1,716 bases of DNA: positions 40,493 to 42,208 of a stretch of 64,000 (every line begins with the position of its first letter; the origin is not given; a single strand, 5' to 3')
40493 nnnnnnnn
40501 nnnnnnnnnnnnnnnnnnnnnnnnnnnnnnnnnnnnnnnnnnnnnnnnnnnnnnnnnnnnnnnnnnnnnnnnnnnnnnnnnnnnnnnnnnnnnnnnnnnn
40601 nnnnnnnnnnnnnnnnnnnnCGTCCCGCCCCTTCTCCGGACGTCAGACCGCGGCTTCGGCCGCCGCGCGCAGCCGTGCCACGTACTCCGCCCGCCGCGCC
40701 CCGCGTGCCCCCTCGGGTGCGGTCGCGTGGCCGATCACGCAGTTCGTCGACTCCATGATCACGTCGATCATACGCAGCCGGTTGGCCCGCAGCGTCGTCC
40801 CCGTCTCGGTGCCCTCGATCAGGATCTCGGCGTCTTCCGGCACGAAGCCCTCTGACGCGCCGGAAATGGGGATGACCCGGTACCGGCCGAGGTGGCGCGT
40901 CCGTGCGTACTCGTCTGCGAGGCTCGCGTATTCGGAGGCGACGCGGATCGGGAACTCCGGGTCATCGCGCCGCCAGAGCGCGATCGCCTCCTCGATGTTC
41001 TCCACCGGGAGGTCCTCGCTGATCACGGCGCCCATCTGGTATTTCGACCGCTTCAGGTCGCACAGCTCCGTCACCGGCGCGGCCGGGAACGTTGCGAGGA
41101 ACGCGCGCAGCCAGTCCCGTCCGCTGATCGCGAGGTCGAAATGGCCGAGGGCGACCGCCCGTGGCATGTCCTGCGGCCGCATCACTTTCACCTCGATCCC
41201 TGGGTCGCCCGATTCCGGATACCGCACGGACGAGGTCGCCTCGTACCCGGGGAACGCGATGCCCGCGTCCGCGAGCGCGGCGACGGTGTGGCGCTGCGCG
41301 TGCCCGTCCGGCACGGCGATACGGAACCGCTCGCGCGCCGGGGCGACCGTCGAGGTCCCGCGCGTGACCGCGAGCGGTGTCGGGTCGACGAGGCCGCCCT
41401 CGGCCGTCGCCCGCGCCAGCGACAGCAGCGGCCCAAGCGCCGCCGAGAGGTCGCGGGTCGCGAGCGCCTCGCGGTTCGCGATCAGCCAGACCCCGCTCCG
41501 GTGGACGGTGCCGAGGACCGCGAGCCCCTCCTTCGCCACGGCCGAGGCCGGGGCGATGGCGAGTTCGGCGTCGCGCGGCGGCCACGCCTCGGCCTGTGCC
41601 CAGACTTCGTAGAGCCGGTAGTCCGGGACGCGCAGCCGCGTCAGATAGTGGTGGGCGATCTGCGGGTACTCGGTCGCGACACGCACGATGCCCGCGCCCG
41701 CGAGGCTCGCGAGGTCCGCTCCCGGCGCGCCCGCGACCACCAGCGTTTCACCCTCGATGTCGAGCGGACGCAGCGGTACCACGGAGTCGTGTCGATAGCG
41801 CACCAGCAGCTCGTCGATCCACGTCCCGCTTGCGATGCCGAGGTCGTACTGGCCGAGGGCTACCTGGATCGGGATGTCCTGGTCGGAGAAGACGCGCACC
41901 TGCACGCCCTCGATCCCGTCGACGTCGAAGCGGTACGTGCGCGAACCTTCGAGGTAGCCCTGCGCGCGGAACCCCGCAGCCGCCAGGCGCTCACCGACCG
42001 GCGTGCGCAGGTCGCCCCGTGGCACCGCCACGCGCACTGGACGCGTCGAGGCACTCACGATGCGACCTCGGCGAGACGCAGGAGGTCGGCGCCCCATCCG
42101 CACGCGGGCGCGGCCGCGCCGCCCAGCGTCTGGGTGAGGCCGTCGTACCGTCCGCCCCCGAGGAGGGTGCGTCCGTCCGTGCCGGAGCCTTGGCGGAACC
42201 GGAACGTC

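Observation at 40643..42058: ATP phosphoribosyltransferase is a tandem HisG-HisG fusion with a degenerate N-terminal copy, alongside hisZ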

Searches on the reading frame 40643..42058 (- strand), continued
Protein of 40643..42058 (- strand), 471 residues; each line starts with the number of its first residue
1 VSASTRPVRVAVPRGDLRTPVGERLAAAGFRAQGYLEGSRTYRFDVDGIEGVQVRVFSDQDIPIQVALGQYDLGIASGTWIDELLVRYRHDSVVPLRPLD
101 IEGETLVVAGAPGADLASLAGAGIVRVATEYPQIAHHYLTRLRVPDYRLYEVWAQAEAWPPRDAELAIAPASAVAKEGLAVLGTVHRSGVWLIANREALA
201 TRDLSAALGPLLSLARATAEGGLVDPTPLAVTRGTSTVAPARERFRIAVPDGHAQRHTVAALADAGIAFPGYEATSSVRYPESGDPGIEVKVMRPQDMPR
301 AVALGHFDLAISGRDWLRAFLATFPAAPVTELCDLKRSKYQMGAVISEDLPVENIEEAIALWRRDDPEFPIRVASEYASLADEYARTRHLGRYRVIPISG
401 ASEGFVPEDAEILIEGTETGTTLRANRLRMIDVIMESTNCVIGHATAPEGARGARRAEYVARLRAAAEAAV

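Call 63: search_protein_families(library=ncbifam, proteins=[L079:6001-6675:+, L079:6665-7429:+, L081:6001-6651:+, L081:6654-7379:+], max_evalue=0.001)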
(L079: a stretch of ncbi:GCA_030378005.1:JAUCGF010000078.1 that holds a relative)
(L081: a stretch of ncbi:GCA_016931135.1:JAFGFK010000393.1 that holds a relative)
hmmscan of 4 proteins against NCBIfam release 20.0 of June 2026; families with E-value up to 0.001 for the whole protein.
L079:6001-6675:+ (225 aa): 1 family
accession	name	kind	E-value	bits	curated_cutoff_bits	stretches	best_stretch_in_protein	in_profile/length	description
TIGR00070.1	hisG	equivalog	7e-26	91.2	75.75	1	5-194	1-180/183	ATP phosphoribosyltransferase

L079:6665-7429:+ (255 aa): 1 family
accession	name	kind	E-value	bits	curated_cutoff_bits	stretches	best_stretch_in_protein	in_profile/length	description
TIGR00070.1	hisG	equivalog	3.5e-29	102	75.75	1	7-215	1-177/183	ATP phosphoribosyltransferase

L081:6001-6651:+ (217 aa): 1 family
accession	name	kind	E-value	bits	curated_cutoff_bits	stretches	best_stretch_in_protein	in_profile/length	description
TIGR00070.1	hisG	equivalog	2.3e-30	105.8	75.75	1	2-199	1-183/183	ATP phosphoribosyltransferase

L081:6654-7379:+ (242 aa): 1 family
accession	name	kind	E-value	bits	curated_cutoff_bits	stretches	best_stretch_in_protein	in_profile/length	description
TIGR00070.1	hisG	equivalog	7.4e-35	120.5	75.75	1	14-213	1-183/183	ATP phosphoribosyltransferase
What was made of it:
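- Stand-alone N-like proteins even pass the TIGR00070 equivalog cut-off, at 91-106 bits (call 63).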

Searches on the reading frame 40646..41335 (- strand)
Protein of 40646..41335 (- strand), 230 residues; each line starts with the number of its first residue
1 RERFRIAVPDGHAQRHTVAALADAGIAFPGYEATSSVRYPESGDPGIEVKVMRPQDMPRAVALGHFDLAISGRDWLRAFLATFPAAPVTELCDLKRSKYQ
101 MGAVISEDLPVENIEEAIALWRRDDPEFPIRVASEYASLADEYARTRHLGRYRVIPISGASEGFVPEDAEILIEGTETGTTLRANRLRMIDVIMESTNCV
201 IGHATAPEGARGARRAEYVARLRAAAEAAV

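Call 5: search_protein_families(library=pfam, proteins=[window:40646-41335:-], max_evalue=10)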
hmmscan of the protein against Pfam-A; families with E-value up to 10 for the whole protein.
seq(230 aa): 2 families
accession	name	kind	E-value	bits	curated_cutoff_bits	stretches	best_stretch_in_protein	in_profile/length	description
PF01634.23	HisG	-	1.4e-25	90.5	25.5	1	53-208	1-143/158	ATP phosphoribosyltransferase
PF12512.13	DUF3717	-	0.0038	17.4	25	1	108-145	2-41/68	Protein of unknown function (DUF3717)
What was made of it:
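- Checked: Residues 242-471 score 90.5 bits (E 1.4e-25) (call 5).
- Both halves pass the Pfam HisG threshold (call 5).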

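Call 6: search_protein_families(library=ncbifam, proteins=[window:40646-41335:-], max_evalue=10)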
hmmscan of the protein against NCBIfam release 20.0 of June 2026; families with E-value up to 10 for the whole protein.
seq(230 aa): 2 families
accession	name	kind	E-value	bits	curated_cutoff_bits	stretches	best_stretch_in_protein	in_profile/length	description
TIGR00070.1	hisG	equivalog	1.7e-29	103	75.75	1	5-201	2-182/183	ATP phosphoribosyltransferase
NF007361.0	PRK09857.1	equivalog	0.065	12.7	583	1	66-110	14-58/292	recombination-promoting nuclease RpnA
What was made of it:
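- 40721..41329 (-): C-terminal HisG domain (residues 244-446), the catalytic copy. PF01634 scores 90.5 bits and TIGR00070 103 bits (calls 5, 6).
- Checked: The C half scores 103 bits (call 6).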

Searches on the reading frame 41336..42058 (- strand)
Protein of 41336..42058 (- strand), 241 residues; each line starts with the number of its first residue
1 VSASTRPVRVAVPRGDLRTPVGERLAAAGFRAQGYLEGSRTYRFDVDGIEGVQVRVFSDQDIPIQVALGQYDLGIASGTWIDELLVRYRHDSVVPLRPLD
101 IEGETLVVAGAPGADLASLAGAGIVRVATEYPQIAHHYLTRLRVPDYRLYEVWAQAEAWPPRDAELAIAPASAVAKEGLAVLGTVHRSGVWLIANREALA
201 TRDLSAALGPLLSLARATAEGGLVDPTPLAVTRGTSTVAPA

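Call 5: search_protein_families(library=pfam, proteins=[window:41336-42058:-], max_evalue=10)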
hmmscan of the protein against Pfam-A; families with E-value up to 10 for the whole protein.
seq(241 aa): 1 family
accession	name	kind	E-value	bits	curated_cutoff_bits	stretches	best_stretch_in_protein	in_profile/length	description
PF01634.23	HisG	-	5.3e-14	52.9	25.5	1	59-202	2-145/158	ATP phosphoribosyltransferase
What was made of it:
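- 41447..42037 (-): N-terminal HisG' domain (residues 8-204). It is the P-loop-less, presumably non-catalytic copy. PF01634 scores 52.9 bits alone (call 5).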

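Call 6: search_protein_families(library=ncbifam, proteins=[window:41336-42058:-], max_evalue=10)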
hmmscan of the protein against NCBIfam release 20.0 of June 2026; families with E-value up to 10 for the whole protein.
seq(241 aa): 1 family
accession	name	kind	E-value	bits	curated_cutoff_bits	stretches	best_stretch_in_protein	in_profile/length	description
TIGR00070.1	hisG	equivalog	2.8e-19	69.7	75.75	1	8-192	1-181/183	ATP phosphoribosyltransferase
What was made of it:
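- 41447..42037 (-): TIGR00070 scores 69.7 bits, below its cut-off (call 6).
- On ATP phosphoribosyltransferase (HisG, Pfam PF01634 / TIGR00070): The N half alone scores 52.9 bits on Pfam (passes) but 69.7 bits on TIGR00070, below the 75.75 cut-off (calls 5, 6).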
